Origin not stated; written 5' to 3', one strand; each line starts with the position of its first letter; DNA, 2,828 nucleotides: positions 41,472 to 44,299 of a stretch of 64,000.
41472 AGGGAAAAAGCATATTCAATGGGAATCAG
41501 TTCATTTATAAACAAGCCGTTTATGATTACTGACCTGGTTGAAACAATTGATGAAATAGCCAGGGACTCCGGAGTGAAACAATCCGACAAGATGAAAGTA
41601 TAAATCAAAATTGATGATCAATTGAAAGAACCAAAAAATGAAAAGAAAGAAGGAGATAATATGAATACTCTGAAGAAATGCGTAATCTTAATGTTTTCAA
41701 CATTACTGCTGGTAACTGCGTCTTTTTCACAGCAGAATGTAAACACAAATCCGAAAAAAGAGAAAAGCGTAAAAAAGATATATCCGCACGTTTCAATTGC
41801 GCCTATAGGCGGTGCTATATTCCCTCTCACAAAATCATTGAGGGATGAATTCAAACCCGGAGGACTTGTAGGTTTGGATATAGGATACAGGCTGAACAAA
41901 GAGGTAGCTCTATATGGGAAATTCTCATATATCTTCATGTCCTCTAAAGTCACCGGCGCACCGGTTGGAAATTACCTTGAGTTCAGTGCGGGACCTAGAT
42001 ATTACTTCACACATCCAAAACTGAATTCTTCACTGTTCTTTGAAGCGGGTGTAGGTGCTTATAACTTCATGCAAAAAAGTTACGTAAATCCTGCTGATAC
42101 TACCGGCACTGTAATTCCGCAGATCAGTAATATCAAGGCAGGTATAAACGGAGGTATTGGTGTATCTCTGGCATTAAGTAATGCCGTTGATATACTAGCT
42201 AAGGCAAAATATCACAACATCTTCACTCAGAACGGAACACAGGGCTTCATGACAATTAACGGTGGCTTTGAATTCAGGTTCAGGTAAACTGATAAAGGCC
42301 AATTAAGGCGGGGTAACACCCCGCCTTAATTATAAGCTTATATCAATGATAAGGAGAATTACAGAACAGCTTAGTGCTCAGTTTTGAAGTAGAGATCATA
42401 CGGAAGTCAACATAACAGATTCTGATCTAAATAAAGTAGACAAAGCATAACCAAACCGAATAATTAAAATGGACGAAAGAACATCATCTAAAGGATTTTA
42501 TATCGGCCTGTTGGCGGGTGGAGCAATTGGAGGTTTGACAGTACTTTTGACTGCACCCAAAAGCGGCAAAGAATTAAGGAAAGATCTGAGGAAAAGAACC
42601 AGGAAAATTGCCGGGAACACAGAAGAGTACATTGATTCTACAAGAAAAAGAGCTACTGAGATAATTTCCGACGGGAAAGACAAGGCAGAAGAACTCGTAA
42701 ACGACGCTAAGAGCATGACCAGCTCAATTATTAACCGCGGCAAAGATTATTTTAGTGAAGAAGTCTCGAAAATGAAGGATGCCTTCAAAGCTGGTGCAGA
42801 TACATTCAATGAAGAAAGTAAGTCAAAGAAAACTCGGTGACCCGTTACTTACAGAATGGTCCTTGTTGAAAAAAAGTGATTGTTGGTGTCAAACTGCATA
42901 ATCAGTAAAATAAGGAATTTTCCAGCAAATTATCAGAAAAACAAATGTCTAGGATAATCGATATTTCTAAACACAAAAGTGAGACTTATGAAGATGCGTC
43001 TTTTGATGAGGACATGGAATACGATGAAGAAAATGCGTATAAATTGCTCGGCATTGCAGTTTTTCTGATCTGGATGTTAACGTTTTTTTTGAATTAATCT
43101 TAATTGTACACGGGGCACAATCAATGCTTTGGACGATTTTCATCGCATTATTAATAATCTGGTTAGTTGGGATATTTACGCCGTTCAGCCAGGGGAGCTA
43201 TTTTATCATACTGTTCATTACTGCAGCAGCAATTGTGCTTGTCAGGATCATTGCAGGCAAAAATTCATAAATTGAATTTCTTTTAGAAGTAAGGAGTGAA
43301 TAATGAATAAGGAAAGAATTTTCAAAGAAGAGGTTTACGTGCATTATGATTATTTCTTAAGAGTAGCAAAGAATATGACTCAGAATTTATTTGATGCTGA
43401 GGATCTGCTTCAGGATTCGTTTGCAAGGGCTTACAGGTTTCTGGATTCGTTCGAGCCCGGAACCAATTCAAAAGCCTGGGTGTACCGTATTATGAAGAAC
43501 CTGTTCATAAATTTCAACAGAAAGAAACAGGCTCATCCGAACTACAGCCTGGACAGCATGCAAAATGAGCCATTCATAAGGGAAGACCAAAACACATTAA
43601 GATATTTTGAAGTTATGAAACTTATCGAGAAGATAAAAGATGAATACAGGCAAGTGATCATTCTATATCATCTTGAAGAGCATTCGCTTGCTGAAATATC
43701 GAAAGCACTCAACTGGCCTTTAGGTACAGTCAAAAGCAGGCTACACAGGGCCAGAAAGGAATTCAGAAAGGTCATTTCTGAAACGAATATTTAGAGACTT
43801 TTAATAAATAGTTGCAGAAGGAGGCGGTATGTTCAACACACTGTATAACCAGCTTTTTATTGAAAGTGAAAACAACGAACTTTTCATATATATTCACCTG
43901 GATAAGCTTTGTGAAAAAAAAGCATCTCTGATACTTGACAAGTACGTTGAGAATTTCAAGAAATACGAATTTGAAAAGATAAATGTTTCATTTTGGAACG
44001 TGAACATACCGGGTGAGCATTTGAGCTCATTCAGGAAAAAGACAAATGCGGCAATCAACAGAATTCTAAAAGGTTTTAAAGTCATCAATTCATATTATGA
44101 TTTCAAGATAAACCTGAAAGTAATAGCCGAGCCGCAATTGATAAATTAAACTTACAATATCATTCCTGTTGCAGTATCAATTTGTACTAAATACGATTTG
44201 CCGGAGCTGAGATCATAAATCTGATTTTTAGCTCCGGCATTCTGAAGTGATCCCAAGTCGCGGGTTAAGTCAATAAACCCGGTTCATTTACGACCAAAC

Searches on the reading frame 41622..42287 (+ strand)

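Call 87: search_protein_families(library=pfam, max_evalue=0.01, proteins=[window:41622-42287:+])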
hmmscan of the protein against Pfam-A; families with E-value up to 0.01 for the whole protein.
window:41622-42287:+ (221 aa): 1 family
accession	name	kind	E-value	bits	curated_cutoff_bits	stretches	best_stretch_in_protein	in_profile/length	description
PF13505.12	OMP_b-brl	-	5.6e-08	33.6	28.7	1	73-220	36-175/175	Outer membrane protein beta-barrel domain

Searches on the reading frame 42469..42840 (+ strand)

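Call 7: search_protein_families(library=pfam, max_evalue=0.01, proteins=[window:42469-42840:+])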
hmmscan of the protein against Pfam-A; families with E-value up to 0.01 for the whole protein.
window:42469-42840:+ (123 aa): 4 families
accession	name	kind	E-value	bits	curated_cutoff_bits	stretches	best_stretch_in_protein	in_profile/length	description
PF12732.12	YtxH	-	1.3e-18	67.6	37.5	1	12-81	2-71/71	YtxH-like protein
PF01442.23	Apolipoprotein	-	0.00034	20.8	90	1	33-115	101-183/190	Apolipoprotein A1/A4/E domain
PF01765.24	RRF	-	0.00068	19.9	29.7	1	24-103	78-156/164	Ribosome recycling factor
PF00430.23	ATP-synt_B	-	0.0037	17.8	28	1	39-105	44-110/132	ATP synthase B/B' CF(0)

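Call 8: search_protein_families(library=ncbifam, max_evalue=0.01, proteins=[window:42469-42840:+])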
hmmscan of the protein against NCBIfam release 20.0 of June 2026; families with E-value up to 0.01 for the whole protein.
window:42469-42840:+ (123 aa): 12 families
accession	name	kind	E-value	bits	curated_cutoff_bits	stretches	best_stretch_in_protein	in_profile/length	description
NF053524.1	thylo_ssl2009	equivalog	0.00045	20.9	58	1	7-65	8-70/90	ssl2009 family thylakoid membrane protein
NF004411.0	PRK05759.1-2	equivalog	0.00056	20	131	1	50-111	49-110/156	F0F1 ATP synthase subunit B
NF002629.0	PRK02292.1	equivalog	0.00062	19.6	184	1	52-104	8-60/192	V-type ATP synthase subunit E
NF002170.0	PRK01005.1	equivalog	0.00065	19.5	280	1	52-107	19-74/208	V-type ATP synthase subunit E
TIGR01144.1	ATP_synt_b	equivalog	0.00085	19.2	65.5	1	46-115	30-105/147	F0F1 ATP synthase subunit B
NF005198.1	PRK06669.1-3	equivalog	0.0011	18.2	200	1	34-94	59-119/299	flagellar assembly protein FliH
NF006574.0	PRK09098.1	subfamily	0.0017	17.8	278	1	44-116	34-104/277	HrpE/YscL family type III secretion apparatus protein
TIGR04064.1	rSAM_nif11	equivalog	0.0022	16.8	518.7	1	25-96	266-333/459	nif11-like peptide radical SAM maturase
NF009992.0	PRK13461.1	equivalog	0.0045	16.6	127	1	41-108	52-123/159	F0F1 ATP synthase subunit B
NF005607.0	PRK07353.1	equivalog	0.0055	16.5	131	1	43-105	69-131/155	F0F1 ATP synthase subunit B'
NF050102.1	DivIVA_Wag31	equivalog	0.0069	16.3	260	1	49-91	134-176/256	DivIVA-like cell division protein Wag31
NF052675.1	XAC1346_fam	equivalog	0.0092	16.5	120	0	14-101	6-93/108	XAC1346 family secretion chaperone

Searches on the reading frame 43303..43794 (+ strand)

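Call 7: search_protein_families(library=pfam, max_evalue=0.01, proteins=[window:43303-43794:+])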
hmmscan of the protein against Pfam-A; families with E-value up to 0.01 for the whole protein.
window:43303-43794:+ (163 aa): 5 families
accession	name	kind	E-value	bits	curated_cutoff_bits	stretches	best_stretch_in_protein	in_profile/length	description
PF08281.18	Sigma70_r4_2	-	9.8e-16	57.6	25.7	1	103-153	3-53/54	Sigma-70, region 4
PF04542.20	Sigma70_r2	-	2.1e-14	53.5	24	1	14-76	5-69/71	Sigma-70 region 2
PF04545.22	Sigma70_r4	-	3.2e-10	39.8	24.1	1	108-155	2-49/50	Sigma-70, region 4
PF06565.18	DM10_dom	-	0.0011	19.2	23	1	90-129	3-43/105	DM10 domain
PF13384.12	HTH_23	-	0.0012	19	24.6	1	114-150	5-41/50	Homeodomain-like domain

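Call 8: search_protein_families(library=ncbifam, max_evalue=0.01, proteins=[window:43303-43794:+])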
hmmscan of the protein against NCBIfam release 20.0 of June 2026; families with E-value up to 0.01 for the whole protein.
window:43303-43794:+ (163 aa): 89 families (the best 25 are shown)
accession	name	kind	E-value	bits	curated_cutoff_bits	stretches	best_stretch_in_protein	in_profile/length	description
TIGR02947.1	SigH_actino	hypoth_equivalog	1.7e-30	106.2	251.55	1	7-160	13-181/193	RNA polymerase sigma-70 factor, TIGR02947 family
TIGR02950.1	SigM_subfam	subfamily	7e-27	94.2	147.95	1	9-157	3-157/159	RNA polymerase sigma factor, SigM family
NF007223.0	PRK09641.1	equivalog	8.5e-27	94.2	209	1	5-159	18-185/187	RNA polymerase sigma factor SigW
TIGR02948.1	SigW_bacill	equivalog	1.6e-25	90.3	243.1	1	5-159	18-185/187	RNA polymerase sigma factor SigW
TIGR02983.1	SigE-fam_strep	subfamily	2e-25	89.5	141.55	1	5-160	6-160/162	SigE family RNA polymerase sigma factor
NF058625.1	sigma_PG0214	equivalog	2.8e-24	85.7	130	1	2-161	2-164/170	GFO_1088 family ECF-type sigma factor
NF009185.0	PRK12533.1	equivalog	6.3e-24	84.9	248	1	3-160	27-195/231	RNA polymerase sigma factor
NF007229.0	PRK09647.1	equivalog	2.5e-23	82.6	265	1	8-160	47-204/220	RNA polymerase sigma factor SigE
TIGR02937.1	sigma70-ECF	superfamily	7.8e-23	80.9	42.9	1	14-156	10-163/165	sigma-70 family RNA polymerase sigma factor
NF009164.0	PRK12511.1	equivalog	1.4e-22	80.2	185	1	19-157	18-158/182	RNA polymerase sigma factor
NF007216.0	PRK09638.1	equivalog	2.1e-22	79.8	194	1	12-160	25-176/180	RNA polymerase sigma factor SigY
NF009171.0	PRK12518.1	equivalog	6.3e-22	78.3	208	1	32-160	53-186/191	RNA polymerase sigma factor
NF008888.0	PRK11922.1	equivalog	2.9e-21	76.2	204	1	15-160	40-198/231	RNA polymerase sigma factor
NF007225.0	PRK09643.1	equivalog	6.2e-21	75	190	1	5-159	27-183/204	RNA polymerase sigma factor SigM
NF007226.0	PRK09644.1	equivalog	6.8e-21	75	199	1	10-160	5-159/166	RNA polymerase sigma factor SigM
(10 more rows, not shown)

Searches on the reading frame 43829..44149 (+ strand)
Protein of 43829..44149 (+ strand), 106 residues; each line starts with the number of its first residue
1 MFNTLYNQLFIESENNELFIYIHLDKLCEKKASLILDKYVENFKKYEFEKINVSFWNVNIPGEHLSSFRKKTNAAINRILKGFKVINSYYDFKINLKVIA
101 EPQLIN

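Call 7: search_protein_families(library=pfam, max_evalue=0.01, proteins=[window:43829-44149:+])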
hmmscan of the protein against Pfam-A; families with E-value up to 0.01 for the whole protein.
window:43829-44149:+ (106 aa): 0 families

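Call 8: search_protein_families(library=ncbifam, max_evalue=0.01, proteins=[window:43829-44149:+])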
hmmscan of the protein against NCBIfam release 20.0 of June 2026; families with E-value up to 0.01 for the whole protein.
window:43829-44149:+ (106 aa): 0 families

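Call 52: find_homologous_proteins(query=window:43829-44149:+, max_evalue=0.001)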
Query window:43829-44149:+ (106 aa): 12 proteins with E <= 0.001 among 15 candidates.
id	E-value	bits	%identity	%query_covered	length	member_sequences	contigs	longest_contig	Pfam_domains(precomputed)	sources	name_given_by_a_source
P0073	8.2e-62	224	100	100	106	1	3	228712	-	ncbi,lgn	-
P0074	9.0e-47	175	75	100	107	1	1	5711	-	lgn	-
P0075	1.2e-45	172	73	100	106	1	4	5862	-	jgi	jgi:hypothetical protein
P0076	1.5e-45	172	75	100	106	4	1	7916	-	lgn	-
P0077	2.2e-45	171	75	100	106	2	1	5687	-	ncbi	-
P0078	5.0e-45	170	74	100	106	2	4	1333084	-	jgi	jgi:hypothetical protein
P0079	1.7e-44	168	70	100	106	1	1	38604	-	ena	-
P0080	6.1e-44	166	70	100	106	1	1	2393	-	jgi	-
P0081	3.7e-41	157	70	99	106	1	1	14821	-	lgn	-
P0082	3.7e-38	148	65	100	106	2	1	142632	-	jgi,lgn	jgi:hypothetical protein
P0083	8.3e-38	147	64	99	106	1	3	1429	-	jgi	jgi:hypothetical protein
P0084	8.4e-24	102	52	96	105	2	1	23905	-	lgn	-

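Call 53: find_encoding_contigs(protein=P0078, flank=5000, max_places=1)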
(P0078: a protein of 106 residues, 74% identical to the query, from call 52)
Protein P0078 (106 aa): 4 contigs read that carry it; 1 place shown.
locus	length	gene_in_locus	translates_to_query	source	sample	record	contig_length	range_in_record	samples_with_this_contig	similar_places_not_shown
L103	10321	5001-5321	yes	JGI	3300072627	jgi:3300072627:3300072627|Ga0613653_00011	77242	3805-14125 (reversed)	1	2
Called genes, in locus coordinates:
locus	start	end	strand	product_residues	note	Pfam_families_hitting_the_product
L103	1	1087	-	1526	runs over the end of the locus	PF05227:CHASE3, PF00989:PAS, PF08447:PAS_3, PF01590:GAF, PF13185:GAF_2, PF00989:PAS, PF08448:PAS_4, PF13426:PAS_9, +12 more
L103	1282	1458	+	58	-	-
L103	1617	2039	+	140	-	PF00072:Response_reg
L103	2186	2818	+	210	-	PF13505:OMP_b-brl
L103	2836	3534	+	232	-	-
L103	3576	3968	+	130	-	PF12732:YtxH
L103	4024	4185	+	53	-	-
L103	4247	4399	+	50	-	PF18919:DUF5670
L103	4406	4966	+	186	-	PF04542:Sigma70_r2, PF08281:Sigma70_r4_2, PF04545:Sigma70_r4 (weak)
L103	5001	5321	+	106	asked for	-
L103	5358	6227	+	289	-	PF00106:adh_short, PF23441:SDR (weak), PF08659:KR, PF13561:adh_short_C2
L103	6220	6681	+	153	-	PF04120:Iron_permease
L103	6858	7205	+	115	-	-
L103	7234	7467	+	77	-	-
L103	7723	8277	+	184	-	-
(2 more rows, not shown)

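Call 54: find_encoding_contigs(protein=P0084, flank=5000, max_places=1)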
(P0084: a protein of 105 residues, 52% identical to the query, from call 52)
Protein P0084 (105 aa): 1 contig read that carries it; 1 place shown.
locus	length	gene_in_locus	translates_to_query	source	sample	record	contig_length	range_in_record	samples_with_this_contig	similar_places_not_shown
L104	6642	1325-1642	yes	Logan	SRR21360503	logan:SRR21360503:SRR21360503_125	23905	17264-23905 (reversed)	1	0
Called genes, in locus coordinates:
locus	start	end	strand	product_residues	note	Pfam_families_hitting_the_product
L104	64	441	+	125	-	PF12732:YtxH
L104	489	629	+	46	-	-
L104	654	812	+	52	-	-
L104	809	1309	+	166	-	PF04542:Sigma70_r2, PF08281:Sigma70_r4_2, PF04545:Sigma70_r4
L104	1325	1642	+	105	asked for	-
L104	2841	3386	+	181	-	-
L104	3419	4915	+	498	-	PF20245:DUF6600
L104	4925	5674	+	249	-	-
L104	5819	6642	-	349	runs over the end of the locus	PF13489:Methyltransf_23, PF02353:CMAS (faint), PF13847:Methyltransf_31, PF08241:Methyltransf_11, PF08242:Methyltransf_12, PF13649:Methyltransf_25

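Call 55: find_encoding_contigs(protein=P0082, flank=5000, max_places=1)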
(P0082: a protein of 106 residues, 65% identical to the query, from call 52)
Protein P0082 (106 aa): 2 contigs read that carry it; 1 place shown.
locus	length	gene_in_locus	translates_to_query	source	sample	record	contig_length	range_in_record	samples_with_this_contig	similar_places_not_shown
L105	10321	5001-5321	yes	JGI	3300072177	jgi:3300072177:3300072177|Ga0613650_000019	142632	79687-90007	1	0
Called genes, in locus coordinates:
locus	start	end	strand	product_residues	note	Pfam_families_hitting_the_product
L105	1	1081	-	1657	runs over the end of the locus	PF05227:CHASE3, PF00989:PAS, PF08447:PAS_3, PF13185:GAF_2, PF00989:PAS, PF13426:PAS_9, PF00989:PAS, PF08448:PAS_4, +14 more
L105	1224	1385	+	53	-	-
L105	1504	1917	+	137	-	PF00072:Response_reg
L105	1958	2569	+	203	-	PF13505:OMP_b-brl (weak)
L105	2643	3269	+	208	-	-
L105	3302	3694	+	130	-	PF12732:YtxH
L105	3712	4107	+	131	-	PF06103:DUF948 (weak)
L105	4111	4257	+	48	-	-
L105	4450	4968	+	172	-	PF04542:Sigma70_r2, PF08281:Sigma70_r4_2, PF04545:Sigma70_r4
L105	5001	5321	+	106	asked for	-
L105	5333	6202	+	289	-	PF00106:adh_short, PF23441:SDR, PF08659:KR, PF13561:adh_short_C2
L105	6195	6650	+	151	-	PF04120:Iron_permease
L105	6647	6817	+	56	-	-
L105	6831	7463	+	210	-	PF02525:Flavodoxin_2, PF03358:FMN_red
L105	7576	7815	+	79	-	-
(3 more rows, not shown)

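Call 58: search_solved_structures(query=A4, max_evalue=10)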
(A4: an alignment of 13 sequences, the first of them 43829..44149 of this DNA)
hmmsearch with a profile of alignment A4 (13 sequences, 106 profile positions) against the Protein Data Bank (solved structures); distinct sequences matched with E-value up to 10: 1.
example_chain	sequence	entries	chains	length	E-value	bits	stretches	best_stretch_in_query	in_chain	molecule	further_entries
3j79_X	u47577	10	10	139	3.2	10.9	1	3-50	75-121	60S ribosomal protein eL22 | 60S ribosomal protein L22, putative | 60S ribosomal protein L22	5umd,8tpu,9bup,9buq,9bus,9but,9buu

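Call 63: predict_structure(alignment_id=A5)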
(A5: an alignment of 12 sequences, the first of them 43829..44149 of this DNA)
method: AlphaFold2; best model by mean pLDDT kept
length: 106 residues; sequences in the alignment: 12
mean_pLDDT: 49.4   pTM: 0.44
mean pLDDT of the five models: 49.4, 48.0, 46.4, 45.3, 44.4
residues with pLDDT >= 90: 0; 70-90: 1; 50-70: 52; < 50: 53
segments of 3 or more residues with pLDDT < 50: 1-6, 60-92, 95-106
pLDDT, mean of each block of 10 residues (from residue 1): 43 62 58 59 56 58 43 37 37 46 39
secondary structure, 60 per line:
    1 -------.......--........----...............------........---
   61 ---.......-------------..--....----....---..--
elements in order: E8-14 E17-24 H29-43 E50-57 E64-70 E88-91 E96-99

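Call 88: search_protein_representatives(alignment_id=A5)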
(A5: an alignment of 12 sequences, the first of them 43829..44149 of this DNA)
Query: 12 sequences, 106 profile positions. Proteins with E-value up to 0.001 (for the whole library): 9; up to 1e-10: 7; up to 1e-30: 1. The best 9 are listed.
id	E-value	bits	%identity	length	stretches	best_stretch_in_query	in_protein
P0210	7.8e-39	148.1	-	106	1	1-106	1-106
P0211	1.3e-21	92.8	-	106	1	8-103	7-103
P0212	4.2e-17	78.2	-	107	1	2-99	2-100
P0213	2.4e-15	72.6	-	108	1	2-105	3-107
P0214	9.2e-14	67.5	-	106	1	2-104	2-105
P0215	3.5e-13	65.6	-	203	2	2-102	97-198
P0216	1.1e-12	64.0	-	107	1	2-101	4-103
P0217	1.0e-08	51.3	-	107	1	3-99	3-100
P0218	4.2e-04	36.4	-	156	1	18-102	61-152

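Call 89: search_protein_families(library=pfam, max_evalue=0.01, proteins=[P0211, P0212, P0213, P0214, P0215, P0216, P0217, P0218])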
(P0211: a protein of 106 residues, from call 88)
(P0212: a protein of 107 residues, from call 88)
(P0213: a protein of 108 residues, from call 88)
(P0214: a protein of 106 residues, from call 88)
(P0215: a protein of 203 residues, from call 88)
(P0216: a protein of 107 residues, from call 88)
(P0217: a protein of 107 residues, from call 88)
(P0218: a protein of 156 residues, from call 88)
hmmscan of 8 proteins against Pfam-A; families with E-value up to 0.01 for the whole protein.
P0211 (106 aa): 0 families

P0212 (107 aa): 0 families

P0213 (108 aa): 2 families
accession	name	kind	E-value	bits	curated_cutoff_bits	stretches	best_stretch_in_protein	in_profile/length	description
PF13311.11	DUF4080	-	0.0038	17.9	22.9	1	8-92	60-141/188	Protein of unknown function (DUF4080)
PF04064.18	DUF384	-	0.0079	16.5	24.6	0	28-55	15-42/55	Domain of unknown function (DUF384)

P0214 (106 aa): 0 families

P0215 (203 aa): 1 family
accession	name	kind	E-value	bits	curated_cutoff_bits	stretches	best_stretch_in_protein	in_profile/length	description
PF00587.30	tRNA-synt_2b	-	1.3e-07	32.3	29.3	1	5-73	54-110/179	tRNA synthetase class II core domain (G, H, P, S and T)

P0216 (107 aa): 0 families

P0217 (107 aa): 0 families

P0218 (156 aa): 0 families
